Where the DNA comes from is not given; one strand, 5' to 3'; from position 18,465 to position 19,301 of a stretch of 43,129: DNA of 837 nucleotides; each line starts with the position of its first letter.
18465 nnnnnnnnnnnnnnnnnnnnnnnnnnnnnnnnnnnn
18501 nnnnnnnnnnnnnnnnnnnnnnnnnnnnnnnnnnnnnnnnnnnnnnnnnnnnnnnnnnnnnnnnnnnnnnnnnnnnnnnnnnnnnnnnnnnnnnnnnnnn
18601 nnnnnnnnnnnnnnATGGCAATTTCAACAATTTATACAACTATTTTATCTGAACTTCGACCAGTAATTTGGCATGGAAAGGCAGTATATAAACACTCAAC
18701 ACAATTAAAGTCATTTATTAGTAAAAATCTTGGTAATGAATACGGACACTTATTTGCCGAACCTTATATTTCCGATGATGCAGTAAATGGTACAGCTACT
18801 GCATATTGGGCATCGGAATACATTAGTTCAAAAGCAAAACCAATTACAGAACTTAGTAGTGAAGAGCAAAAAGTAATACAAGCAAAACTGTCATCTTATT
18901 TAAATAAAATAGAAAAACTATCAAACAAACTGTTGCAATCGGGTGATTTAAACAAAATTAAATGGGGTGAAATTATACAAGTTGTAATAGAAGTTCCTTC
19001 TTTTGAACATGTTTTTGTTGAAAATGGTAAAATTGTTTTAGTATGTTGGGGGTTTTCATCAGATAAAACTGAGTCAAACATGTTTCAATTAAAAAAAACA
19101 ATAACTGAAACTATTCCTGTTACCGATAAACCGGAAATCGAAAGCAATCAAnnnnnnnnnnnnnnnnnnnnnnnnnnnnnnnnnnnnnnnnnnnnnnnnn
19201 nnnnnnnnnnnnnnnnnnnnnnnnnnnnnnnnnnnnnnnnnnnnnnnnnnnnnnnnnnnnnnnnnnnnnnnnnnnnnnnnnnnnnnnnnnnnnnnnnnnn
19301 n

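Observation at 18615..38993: Seven paralogs share a novel ~150-aa cytoplasmic N-terminal module fused to different outputs (effector-adaptor-like architecture)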

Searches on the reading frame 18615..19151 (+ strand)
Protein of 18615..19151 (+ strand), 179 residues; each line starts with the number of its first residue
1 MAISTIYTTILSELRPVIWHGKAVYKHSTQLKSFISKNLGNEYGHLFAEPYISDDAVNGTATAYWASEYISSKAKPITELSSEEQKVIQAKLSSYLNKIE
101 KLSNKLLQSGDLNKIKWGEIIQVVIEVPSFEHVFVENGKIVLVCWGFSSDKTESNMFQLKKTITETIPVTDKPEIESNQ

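Call 18: find_homologous_proteins(query=A1, max_evalue=0.001)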
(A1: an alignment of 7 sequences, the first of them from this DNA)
Query A1 (7 sequences) (179 aa, profile of the alignment): 1 proteins with E <= 0.001 among 3271 candidates.
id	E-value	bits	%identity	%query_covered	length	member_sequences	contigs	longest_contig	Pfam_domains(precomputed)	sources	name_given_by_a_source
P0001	2.1e-42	163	27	77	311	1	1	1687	-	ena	-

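Call 24: find_homologous_proteins(query=window:18615-19151:+, max_evalue=0.01)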
Query seq(179 aa): 205 candidates shared short words with the query, none scored E <= 0.01.
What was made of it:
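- Tried and rejected: The module profile found one hit and the 18615 N-terminus found none (calls 18, 24).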

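Call 25: search_protein_representatives(alignment_id=A1)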
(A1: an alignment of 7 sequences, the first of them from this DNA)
Query: 7 sequences, 164 profile positions. Proteins with E-value up to 0.001 (for the whole library): 568; up to 1e-10: 155; up to 1e-30: 11. The best 150 are listed.
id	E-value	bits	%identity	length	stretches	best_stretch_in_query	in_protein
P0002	2.7e-59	215.9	-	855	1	1-164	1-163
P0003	9.3e-51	188.2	-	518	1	1-163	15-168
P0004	1.1e-47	178.2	-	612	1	1-164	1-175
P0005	1.3e-44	168.1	-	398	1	1-164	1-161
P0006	1.4e-44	168.1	-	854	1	1-163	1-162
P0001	6.8e-43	162.6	-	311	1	1-152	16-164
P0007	3.3e-42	160.3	-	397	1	1-164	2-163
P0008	4.6e-41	156.6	-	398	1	1-163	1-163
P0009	5.5e-40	153.1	-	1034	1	1-163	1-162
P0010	5.8e-40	153.1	-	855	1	1-163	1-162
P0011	1.6e-37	145.1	-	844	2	12-164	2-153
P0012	3.6e-30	121.2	-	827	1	1-163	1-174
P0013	6.5e-29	117.1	-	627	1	1-164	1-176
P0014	7.2e-27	110.4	-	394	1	1-162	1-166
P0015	1.0e-26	110.0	-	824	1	1-156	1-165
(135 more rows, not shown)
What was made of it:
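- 568 representative clusters, with the module always at residues 1 to about 165 (call 25).
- Tried and rejected: The exhaustive HMMER search then found 568 clusters (call 25).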

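Call 30: search_protein_families(library=pfam, alignment_id=A2, max_evalue=0.001)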
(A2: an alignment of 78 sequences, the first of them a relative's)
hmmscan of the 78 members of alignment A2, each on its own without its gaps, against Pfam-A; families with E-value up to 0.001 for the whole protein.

A. member 1, P0001 (311 aa): 0 families

B. families by the number of members that match (of 78 scanned): 21 families
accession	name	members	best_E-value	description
PF13620.12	CarboxypepD_reg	42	6.9e-26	Carboxypeptidase regulatory-like domain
PF17789.7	MG4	28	2.6e-11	Macroglobulin domain MG4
PF17802.7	SpaA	27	2.5e-13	Prealbumin-like fold domain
PF02369.22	Big_1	22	6e-13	Bacterial Ig-like domain (group 1)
PF13715.12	CarbopepD_reg_2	19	4.4e-11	CarboxypepD_reg-like domain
PF11974.14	bMG3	7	1.6e-12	Bacterial alpha-2-macroglobulin MG3 domain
PF20598.4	DUF6795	5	2.9e-07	Domain of unknown function (DUF6795)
PF00082.27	Peptidase_S8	4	2.4e-51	Subtilase family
PF25106.1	VWA_4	3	9.1e-08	von Willebrand factor A domain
PF03781.23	FGE-sulfatase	1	3.2e-42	Sulfatase-modifying factor enzyme 1-like domain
PF00112.29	Peptidase_C1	1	4.1e-11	Papain family cysteine protease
PF14326.11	DUF4384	1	5.4e-11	Domain of unknown function (DUF4384)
PF18998.6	Flg_new_2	1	2.1e-09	Divergent InlB B-repeat domain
PF04473.18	DUF553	1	5.8e-07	Transglutaminase-like domain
PF10670.15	DUF4198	1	2e-06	Domain of unknown function (DUF4198)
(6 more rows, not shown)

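Call 31: search_protein_families(library=pfam, alignment_id=A3, max_evalue=0.001)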
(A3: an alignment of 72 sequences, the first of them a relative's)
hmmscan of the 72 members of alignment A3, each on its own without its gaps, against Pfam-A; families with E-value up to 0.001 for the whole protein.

A. member 1, P0079 (296 aa): 0 families

B. families by the number of members that match (of 72 scanned): 16 families
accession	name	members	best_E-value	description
PF13620.12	CarboxypepD_reg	22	1e-16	Carboxypeptidase regulatory-like domain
PF02369.22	Big_1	16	1e-11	Bacterial Ig-like domain (group 1)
PF17802.7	SpaA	13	3.7e-10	Prealbumin-like fold domain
PF00082.27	Peptidase_S8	10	5.7e-53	Subtilase family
PF17789.7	MG4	10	5.6e-10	Macroglobulin domain MG4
PF13715.12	CarbopepD_reg_2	9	5e-09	CarboxypepD_reg-like domain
PF11974.14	bMG3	6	6.8e-06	Bacterial alpha-2-macroglobulin MG3 domain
PF17210.9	SdrD_B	4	0.00013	SdrD B-like domain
PF10138.15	vWA-TerF-like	3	3.1e-48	vWA found in TerF C terminus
PF18998.6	Flg_new_2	2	4.4e-27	Divergent InlB B-repeat domain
PF10577.15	FAM171A1-2-B_N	2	1.3e-05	FAM171A1/A2/B, N-terminal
PF20598.4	DUF6795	1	3.3e-05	Domain of unknown function (DUF6795)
PF09479.16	Flg_new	1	9.8e-05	Listeria-Bacteroides repeat domain (List_Bact_rpt)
PF00092.34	VWA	1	0.00033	von Willebrand factor type A domain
PF10661.14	EssA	1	0.00069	WXG100 protein secretion system (Wss), protein EssA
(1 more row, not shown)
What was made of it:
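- Variable outputs across the family (calls 30, 31)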

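Call 32: search_protein_families(library=ncbifam, alignment_id=A3, max_evalue=0.001)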
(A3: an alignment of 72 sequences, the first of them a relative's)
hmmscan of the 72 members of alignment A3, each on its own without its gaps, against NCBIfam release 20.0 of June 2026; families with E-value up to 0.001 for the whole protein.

A. member 1, P0079 (296 aa): 0 families

B. families by the number of members that match (of 72 scanned): 12 families
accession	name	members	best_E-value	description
NF040486.1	SrfA_fam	34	1.1e-53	SrfA family protein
TIGR03921.1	T7SS_mycosin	10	4.1e-43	type VII secretion-associated serine protease mycosin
NF033595.1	denti_PrtP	10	7.8e-26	dentilisin complex serine proteinase subunit PrtP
NF051851.1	AtpSerPepEprS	10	8.2e-20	autotransporter serine peptidase EprS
TIGR03895.1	protease_PatA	10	9.9e-17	PatA/PatG family cyanobactin maturation protease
NF040553.1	SGO_0316_fam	10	3.6e-16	SGO_0316/SGO_0317 family LPXTG-anchored serine peptidase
NF049966.1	QH_SP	10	6.8e-13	subtilisin-like serine protease QhpE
NF040809.1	germ_prot_CspBA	9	1.3e-07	bifunctional germination protease/germinant receptor pseudoprotease CspBA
NF040808.2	CspC_non_triad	3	2.7e-05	bile acid germinant receptor pseudoprotease CspC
TIGR02543.1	List_Bact_rpt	2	2.9e-07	TIGR02543 family repeat protein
TIGR04134.1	lipo_with_rSAM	1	3e-05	radical SAM-associated putative lipoprotein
NF038277.1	accessory_MacP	1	3.1e-05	cell wall synthase accessory phosphoprotein MacP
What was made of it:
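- On SrfA family (NCBIfam NF040486): 34 of 72 distant module homologues hit the model (call 32).
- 34 of 72 distant homologues match SrfA_fam, best 1e-53 (call 32).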

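Call 43: predict_structure(alignment_id=A4)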
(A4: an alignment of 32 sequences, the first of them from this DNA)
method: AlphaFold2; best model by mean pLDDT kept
length: 163 residues; sequences in the alignment: 32
mean_pLDDT: 88.4   pTM: 0.82
mean pLDDT of the five models: 88.4, 88.0, 85.9, 85.6, 84.7
residues with pLDDT >= 90: 110; 70-90: 35; 50-70: 13; < 50: 5
segments of 3 or more residues with pLDDT < 50: 159-163
pLDDT, mean of each block of 10 residues (from residue 1): 92 85 87 97 96 72 94 97 97 96 98 95 86 97 88 53 36
secondary structure, 60 per line:
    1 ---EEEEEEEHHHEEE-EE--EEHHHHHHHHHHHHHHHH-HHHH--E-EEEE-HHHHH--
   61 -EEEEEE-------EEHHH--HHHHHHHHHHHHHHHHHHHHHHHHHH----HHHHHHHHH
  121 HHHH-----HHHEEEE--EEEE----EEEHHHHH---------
elements in order: E4-10 E14-16 H24-39 H41-44 E49-52 H54-58 E62-67 H82-107 H112-124 E133-136 E139-142 E147-149 H150-154

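Call 48: fold_search(model_id=the predicted structure, library=pdb)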
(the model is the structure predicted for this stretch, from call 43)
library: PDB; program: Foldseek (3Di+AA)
matches with E <= 10: 156; with E <= 0.001: 0
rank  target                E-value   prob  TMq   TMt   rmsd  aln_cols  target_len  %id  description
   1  7juz_A                1.3e-01  0.23  0.27  0.17  11.4       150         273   13  Crystal Structure of KSR1:MEK1 in complex with AMP-PNP, and allosteric MEK inhibitor Selumetinib (released 2020-09-30)
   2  4bwk_A                2.7e-01  0.33  0.29  0.14   8.0       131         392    8  Structure of Neurospora crassa PAN3 pseudokinase (released 2013-08-21)
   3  4u42_A                2.9e-01  0.18  0.25  0.17  10.6       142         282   11  MAP4K4 T181E Mutant Bound to inhibitor compound 1 (released 2016-01-06)
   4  9axh_C                3.2e-01  0.21  0.29  0.19  10.0       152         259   13  Crystal structure of KSR1/MEK1 complex heterotetramer with NST-628 (released 2024-04-17)
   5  7jv1_D                4.6e-01  0.13  0.28  0.19  10.2       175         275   11  Crystal Structure of KSR1:MEK1 in complex with AMP-PNP, and allosteric MEK inhibitor APS-9-95-1 (released 2020-09-30)
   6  5cvg                  5.2e-01  0.33  0.34  0.19   7.8       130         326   10  Crystal Structure of CK2alpha with a novel closed conformation of the aD loop (released 2016-07-27)
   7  4obp_B                6.1e-01  0.09  0.24  0.16  13.4       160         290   11  MAP4K4 in complex with inhibitor (compound 29), 6-(2-FLUOROPYRIDIN-4-YL)PYRIDO[3,2-D]PYRIMIDIN-4-AMINE (released 2014-04-23)
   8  4u40_B                6.1e-01  0.09  0.23  0.15  13.2       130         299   13  Mitogen-activated protein kinase kinase kinase kinase 4 (MAP4K4) Bound to AMPPNP (released 2016-01-06)
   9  7jux_A                6.9e-01  0.13  0.26  0.17  10.6       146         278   13  Crystal Structure of KSR1:MEK1 in complex with AMP-PNP, and allosteric MEK inhibitor Trametinib (released 2020-09-30)
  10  4bwk_B                8.7e-01  0.15  0.29  0.15   8.3       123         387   10  Structure of Neurospora crassa PAN3 pseudokinase (released 2013-08-21)
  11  8v5i_B                8.7e-01  0.08  0.24  0.16  11.1       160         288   11  Crystal structure of MAP4K4 in complex with an inhibitor (released 2025-01-22)
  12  6vvg_A                9.2e-01  0.14  0.31  0.22   6.3       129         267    8  Structure of the Cydia pomonella Granulovirus kinase, PK-1 (released 2021-02-03)
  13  7rj8_A                9.2e-01  0.14  0.28  0.18   7.8       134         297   13  CRYSTAL STRUCTURE OF AP2 ASSOCIATED KINASE 1 ISOFORM 1 COMPLEXED WITH LIGAND (2R)-2-AMINO-N-[3-(DIFLUOROM ETHOXY)-4-(1 (released 2022-02-23)
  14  6ra7                  9.2e-01  0.10  0.24  0.16   9.4       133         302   12  Human tnik in complex with compound 9 (released 2019-11-06)
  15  4wsq_A                9.8e-01  0.08  0.23  0.13  14.4       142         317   13  Crystal Structure of Adaptor Protein 2 Associated Kinase (AAK1) in complex with small molecule inhibitor (released 2014-11-05)
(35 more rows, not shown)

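Call 54: search_solved_structures(query=A4, max_evalue=10, show_alignments=2)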
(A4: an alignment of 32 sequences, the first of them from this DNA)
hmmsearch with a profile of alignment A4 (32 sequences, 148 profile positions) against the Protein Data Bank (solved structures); distinct sequences matched with E-value up to 10: 6.
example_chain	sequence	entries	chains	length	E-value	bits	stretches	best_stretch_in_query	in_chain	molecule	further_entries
2x5q_A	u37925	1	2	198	0.027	17.7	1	39-108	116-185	SSO1986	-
6a8o_A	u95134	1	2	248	0.35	14.1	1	96-143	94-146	Plasma kallikrein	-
5gvt_A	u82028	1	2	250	0.35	14.1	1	96-143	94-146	Plasma kallikrein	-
2ygg_A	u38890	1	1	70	0.45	13.8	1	70-113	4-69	SODIUM/HYDROGEN EXCHANGER 1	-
8xb8_A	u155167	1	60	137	0.6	13.3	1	78-122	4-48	A137R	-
3qf7_A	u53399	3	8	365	0.96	12.7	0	67-111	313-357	Rad50 | Probable DNA double-strand break repair Rad50 ATPase,Probable DNA double-strand break repa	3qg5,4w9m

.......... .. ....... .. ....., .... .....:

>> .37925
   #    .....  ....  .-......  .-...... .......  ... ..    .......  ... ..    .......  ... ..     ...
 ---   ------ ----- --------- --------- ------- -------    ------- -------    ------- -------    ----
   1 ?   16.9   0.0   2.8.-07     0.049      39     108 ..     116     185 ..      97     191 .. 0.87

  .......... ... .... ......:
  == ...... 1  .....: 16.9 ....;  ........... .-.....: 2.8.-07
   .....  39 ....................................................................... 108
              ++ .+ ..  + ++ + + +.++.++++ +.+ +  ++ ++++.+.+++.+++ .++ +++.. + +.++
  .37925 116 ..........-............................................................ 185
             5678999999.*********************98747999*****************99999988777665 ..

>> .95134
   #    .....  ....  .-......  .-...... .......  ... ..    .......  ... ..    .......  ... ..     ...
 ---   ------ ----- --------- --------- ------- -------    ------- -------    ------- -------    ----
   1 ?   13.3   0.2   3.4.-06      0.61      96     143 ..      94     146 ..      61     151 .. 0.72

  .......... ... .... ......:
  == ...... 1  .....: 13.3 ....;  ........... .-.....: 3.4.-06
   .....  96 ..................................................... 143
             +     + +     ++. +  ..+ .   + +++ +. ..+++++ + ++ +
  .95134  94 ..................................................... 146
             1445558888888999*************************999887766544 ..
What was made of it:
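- The PKL similarity is below significance (best E 0.01, TM-score at most 0.44), and there is no sequence-level hit to any solved structure (call 54).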

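Call 81: fold_search(model_id=the predicted structure, library=viral)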
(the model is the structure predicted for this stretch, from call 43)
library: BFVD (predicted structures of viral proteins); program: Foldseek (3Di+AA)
matches with E <= 10: 127; with E <= 0.001: 0
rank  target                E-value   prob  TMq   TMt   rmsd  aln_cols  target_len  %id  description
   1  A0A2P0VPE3            2.2e-02  0.77  0.39  0.18  10.6       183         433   11  Protein kinase [Tetraselmis virus 1]
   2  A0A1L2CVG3            3.1e-02  0.69  0.28  0.27  10.9       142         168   13  Uncharacterized protein [Pectobacterium phage vB_PcaM_CBB]
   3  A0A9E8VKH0            7.0e-02  0.69  0.35  0.31   9.8       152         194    8  (no name in the UniProt tables at hand)
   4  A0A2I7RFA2            8.8e-02  0.28  0.27  0.17   8.8       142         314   15  (no name in the UniProt tables at hand)
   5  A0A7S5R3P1            1.7e-01  0.41  0.33  0.18   8.2       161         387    9  (no name in the UniProt tables at hand)
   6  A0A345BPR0            2.1e-01  0.38  0.34  0.27   9.5       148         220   11  (no name in the UniProt tables at hand)
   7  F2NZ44                2.4e-01  0.35  0.29  0.16   8.2       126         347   11  non-specific serine/threonine protein kinase [Diadromus pulchellus ascovirus 4a]
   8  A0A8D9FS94            2.5e-01  0.15  0.26  0.22  14.6       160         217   12  Uncharacterized protein [uncultured marine phage]
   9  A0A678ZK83            2.7e-01  0.14  0.23  0.13  10.3       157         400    8  Seryl-threonyl protein kinase [Pectobacterium phage Q19]
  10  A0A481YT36            2.8e-01  0.23  0.33  0.26   9.8       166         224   10  non-specific serine/threonine protein kinase [Marseillevirus LCMAC102]
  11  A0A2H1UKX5            3.2e-01  0.14  0.23  0.17  11.4       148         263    9  Protein kinase [Yersinia phage fPS-53]
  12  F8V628                4.0e-01  0.25  0.27  0.17  10.1       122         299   17  Uncharacterized protein L490b [Acanthamoeba polyphaga mimivirus]
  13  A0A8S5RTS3            4.3e-01  0.15  0.27  0.23  12.3       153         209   10  (no name in the UniProt tables at hand)
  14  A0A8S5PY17            4.8e-01  0.18  0.28  0.20  12.6       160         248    9  Uncharacterized protein [Siphoviridae sp. ct2vX3]
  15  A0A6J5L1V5            7.2e-01  0.12  0.30  0.11  10.6       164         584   13  PI3K/PI4K catalytic domain-containing protein [uncultured Caudovirales phage]
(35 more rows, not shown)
